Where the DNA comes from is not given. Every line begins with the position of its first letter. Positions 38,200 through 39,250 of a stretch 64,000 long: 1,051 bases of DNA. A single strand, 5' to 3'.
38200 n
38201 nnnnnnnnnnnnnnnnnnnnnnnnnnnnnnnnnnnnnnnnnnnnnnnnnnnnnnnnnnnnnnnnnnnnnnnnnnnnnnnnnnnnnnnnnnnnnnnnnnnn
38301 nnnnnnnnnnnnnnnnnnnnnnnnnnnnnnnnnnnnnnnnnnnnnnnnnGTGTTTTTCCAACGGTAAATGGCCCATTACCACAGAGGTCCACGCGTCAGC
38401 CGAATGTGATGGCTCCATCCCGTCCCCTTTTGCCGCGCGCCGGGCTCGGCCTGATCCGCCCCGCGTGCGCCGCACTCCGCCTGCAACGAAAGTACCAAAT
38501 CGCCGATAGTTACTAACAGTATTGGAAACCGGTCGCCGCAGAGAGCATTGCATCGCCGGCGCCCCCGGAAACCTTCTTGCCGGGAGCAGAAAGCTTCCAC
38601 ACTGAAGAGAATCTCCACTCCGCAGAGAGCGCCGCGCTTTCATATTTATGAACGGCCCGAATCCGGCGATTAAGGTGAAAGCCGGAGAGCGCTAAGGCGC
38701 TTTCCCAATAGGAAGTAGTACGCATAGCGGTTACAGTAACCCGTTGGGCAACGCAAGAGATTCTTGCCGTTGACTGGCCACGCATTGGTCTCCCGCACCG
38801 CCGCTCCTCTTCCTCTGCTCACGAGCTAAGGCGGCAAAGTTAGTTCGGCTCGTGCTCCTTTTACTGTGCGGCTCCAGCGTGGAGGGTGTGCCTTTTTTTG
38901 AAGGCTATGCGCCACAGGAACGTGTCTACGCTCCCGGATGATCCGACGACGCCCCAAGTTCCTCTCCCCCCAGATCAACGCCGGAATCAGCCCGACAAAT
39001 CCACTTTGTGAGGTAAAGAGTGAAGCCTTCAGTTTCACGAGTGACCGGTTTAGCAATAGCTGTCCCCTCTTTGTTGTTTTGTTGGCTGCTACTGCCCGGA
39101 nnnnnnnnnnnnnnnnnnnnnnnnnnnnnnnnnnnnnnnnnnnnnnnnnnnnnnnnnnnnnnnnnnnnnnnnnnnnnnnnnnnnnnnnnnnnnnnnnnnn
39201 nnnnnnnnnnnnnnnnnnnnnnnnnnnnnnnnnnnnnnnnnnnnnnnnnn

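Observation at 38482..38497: Second sigma-54-type promoter in front of the A-PCP operon, with the same geometry as the polysaccharide-operon promoter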

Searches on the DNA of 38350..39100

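Call 47: search_rna_families(source=window, start=38350, end=39100, threshold=evalue, max_evalue=1)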
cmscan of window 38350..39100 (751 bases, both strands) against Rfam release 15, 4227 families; matches with E-value up to 1: 0.
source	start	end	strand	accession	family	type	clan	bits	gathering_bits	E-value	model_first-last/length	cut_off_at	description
